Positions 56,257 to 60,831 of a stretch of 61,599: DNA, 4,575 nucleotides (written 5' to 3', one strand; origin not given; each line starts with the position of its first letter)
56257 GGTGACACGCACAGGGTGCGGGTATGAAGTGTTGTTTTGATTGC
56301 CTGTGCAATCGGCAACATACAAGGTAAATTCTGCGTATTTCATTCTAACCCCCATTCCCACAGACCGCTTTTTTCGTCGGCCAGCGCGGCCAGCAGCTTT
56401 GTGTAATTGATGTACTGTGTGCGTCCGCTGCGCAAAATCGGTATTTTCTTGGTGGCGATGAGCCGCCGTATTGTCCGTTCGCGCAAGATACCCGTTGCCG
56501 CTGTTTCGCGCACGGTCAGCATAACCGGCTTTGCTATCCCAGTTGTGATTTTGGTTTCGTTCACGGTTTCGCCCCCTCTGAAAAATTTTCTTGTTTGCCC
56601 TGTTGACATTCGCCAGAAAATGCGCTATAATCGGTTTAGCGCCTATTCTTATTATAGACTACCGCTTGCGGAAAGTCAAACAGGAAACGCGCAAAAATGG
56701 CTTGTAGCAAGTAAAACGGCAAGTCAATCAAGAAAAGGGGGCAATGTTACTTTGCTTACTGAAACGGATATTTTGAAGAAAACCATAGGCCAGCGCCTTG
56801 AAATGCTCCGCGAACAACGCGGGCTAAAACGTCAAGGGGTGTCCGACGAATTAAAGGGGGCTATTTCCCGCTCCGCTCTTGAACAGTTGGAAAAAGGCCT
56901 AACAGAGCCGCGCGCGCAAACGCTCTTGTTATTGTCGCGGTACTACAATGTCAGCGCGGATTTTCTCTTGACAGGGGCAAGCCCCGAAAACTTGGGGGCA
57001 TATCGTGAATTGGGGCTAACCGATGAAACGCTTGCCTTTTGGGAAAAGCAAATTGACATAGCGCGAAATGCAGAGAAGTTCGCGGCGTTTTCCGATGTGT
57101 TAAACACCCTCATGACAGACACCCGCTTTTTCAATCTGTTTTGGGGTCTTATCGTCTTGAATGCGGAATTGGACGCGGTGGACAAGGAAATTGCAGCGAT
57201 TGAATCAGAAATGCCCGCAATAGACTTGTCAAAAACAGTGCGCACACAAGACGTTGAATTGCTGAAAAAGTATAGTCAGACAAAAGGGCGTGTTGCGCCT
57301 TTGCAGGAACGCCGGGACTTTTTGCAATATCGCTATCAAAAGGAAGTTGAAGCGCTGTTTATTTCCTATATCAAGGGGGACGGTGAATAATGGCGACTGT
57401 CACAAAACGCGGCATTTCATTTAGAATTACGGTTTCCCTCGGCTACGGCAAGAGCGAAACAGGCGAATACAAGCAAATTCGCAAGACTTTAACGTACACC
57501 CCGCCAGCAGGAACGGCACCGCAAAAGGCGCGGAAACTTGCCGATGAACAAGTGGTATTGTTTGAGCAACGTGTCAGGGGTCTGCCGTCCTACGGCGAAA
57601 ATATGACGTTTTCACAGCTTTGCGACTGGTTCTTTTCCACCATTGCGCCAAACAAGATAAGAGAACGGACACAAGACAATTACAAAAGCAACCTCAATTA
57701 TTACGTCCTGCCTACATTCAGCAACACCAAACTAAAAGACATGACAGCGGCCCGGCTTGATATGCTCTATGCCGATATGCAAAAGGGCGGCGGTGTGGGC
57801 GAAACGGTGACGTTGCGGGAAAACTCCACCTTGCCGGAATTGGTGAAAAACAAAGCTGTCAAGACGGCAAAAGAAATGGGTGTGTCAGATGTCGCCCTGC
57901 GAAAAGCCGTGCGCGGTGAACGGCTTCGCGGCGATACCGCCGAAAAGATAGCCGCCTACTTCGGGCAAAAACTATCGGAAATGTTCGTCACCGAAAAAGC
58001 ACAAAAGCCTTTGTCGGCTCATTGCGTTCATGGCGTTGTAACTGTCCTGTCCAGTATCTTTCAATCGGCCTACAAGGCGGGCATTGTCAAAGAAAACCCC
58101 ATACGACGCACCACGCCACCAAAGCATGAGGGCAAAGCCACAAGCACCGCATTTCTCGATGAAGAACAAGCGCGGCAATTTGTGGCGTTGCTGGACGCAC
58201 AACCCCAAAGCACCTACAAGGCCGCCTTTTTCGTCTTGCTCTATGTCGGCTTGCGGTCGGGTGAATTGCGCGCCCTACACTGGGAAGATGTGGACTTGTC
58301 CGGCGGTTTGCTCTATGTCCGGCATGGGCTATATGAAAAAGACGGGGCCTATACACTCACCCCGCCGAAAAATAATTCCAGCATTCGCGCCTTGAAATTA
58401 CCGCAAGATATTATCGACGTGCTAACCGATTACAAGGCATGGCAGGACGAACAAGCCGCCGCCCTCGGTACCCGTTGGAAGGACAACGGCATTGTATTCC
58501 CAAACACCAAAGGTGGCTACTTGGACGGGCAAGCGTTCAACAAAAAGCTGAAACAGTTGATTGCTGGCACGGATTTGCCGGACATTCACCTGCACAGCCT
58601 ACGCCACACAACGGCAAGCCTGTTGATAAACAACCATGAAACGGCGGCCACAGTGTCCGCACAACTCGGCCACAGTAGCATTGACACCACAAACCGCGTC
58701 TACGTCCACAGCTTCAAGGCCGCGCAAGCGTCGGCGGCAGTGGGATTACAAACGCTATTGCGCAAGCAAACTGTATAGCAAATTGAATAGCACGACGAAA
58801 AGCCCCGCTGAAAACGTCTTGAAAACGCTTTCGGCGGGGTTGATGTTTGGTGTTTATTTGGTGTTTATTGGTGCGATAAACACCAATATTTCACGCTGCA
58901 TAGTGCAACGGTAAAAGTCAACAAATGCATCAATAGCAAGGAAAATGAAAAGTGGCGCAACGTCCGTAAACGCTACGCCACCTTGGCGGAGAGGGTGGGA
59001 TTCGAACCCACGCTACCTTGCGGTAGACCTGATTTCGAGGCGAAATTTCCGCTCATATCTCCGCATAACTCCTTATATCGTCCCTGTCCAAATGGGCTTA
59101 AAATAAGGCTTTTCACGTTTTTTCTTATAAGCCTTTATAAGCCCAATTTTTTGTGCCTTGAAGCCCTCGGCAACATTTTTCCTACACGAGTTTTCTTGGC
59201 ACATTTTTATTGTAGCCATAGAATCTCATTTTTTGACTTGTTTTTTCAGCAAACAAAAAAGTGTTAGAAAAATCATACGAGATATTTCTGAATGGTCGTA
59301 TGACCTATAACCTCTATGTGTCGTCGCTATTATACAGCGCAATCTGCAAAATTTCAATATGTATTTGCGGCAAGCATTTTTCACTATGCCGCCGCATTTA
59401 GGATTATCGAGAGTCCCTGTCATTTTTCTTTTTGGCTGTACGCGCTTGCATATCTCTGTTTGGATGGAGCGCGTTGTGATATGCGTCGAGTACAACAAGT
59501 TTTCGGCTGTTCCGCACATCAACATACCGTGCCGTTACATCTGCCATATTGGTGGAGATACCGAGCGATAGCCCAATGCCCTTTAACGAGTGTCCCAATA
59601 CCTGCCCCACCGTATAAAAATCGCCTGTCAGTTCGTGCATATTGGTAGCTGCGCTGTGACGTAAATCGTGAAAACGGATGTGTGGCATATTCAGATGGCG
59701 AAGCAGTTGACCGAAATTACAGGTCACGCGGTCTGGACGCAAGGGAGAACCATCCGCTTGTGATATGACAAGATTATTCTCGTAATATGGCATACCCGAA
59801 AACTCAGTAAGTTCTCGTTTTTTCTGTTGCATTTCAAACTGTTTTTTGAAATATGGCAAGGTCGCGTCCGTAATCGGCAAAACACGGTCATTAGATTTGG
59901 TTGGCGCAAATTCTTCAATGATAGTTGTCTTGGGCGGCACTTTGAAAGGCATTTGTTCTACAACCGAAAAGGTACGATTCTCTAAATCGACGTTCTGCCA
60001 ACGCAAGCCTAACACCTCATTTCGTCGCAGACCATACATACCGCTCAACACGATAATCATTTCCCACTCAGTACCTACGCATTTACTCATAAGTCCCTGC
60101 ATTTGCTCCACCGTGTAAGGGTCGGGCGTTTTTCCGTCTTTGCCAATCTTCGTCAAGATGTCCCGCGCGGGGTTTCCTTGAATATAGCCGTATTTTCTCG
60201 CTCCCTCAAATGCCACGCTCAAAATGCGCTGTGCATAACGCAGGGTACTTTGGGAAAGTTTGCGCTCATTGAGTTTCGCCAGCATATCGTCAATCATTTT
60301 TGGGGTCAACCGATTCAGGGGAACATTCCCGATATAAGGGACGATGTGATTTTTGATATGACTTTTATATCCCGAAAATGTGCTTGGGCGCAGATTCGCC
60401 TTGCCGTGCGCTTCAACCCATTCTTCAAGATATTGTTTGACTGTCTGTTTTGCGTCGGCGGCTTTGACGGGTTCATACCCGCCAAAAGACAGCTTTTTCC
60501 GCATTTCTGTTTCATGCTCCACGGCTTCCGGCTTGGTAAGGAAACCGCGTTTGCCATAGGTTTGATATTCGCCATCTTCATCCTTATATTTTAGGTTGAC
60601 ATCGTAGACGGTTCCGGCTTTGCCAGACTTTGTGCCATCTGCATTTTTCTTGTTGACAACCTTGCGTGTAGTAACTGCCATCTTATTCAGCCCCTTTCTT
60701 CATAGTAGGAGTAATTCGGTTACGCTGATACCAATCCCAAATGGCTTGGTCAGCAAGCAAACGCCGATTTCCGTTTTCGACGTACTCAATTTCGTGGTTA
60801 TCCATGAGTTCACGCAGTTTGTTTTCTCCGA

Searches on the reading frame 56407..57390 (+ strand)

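Call 49: search_protein_families(library=pfam, proteins=[window:56407-57390:+], max_evalue=0.00001)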
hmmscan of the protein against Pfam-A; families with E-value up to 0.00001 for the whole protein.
window:56407-57390:+ (327 aa): 3 families
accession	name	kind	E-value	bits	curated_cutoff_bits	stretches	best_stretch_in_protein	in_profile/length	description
PF01381.28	HTH_3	-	1.3e-10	41.6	23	1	131-187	1-55/55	Helix-turn-helix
PF13560.12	HTH_31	-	3.4e-08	34.1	27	1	127-185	2-59/64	Helix-turn-helix domain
PF12844.13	HTH_19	-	4.8e-08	33.2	30.2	1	128-192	1-63/64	Helix-turn-helix domain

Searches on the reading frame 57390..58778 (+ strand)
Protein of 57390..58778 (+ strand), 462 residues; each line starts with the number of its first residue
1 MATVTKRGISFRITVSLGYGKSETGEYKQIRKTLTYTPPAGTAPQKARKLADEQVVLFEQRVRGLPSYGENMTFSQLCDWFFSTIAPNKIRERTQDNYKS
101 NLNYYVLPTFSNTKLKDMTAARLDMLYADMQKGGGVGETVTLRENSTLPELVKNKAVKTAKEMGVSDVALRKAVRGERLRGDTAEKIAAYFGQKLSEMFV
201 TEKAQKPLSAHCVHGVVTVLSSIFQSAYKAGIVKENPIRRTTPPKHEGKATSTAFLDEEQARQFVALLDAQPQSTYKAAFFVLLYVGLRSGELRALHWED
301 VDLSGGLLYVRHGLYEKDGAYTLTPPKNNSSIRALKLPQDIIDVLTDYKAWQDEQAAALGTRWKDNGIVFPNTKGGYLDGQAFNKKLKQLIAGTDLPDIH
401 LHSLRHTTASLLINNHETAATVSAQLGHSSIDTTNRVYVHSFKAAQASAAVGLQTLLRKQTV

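Call 49: search_protein_families(library=pfam, proteins=[window:57390-58778:+], max_evalue=0.00001)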
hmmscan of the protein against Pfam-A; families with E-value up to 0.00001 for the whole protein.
window:57390-58778:+ (462 aa): 2 families
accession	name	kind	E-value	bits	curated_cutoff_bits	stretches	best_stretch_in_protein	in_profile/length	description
PF00589.27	Phage_integrase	-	1.2e-24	87.4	27.1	1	255-443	2-170/172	Phage integrase family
PF14659.12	Phage_int_SAM_3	-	7.3e-08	33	22.6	1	73-122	1-49/58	Phage integrase, N-terminal SAM-like domain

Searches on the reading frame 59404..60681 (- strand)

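Call 49: search_protein_families(library=pfam, proteins=[window:59404-60681:-], max_evalue=0.00001)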
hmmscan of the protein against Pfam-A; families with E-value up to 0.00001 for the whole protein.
window:59404-60681:- (425 aa): 5 families
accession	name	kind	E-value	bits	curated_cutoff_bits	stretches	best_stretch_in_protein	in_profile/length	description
PF00589.27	Phage_integrase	-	2.4e-16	60.4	27.1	1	207-365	25-157/172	Phage integrase family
PF14659.12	Phage_int_SAM_3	-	5.1e-14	52.7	22.6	1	80-137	1-57/58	Phage integrase, N-terminal SAM-like domain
PF14657.12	Arm-DNA-bind_4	-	5.6e-09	35.9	22.3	1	28-67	4-45/47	Arm DNA-binding domain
PF22022.2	Phage_int_M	-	3.6e-08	34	27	1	83-175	3-93/96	Phage integrase central domain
PF13102.12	Phage_int_SAM_5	-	1.4e-06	29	22.3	1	81-171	2-92/98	Phage integrase SAM-like domain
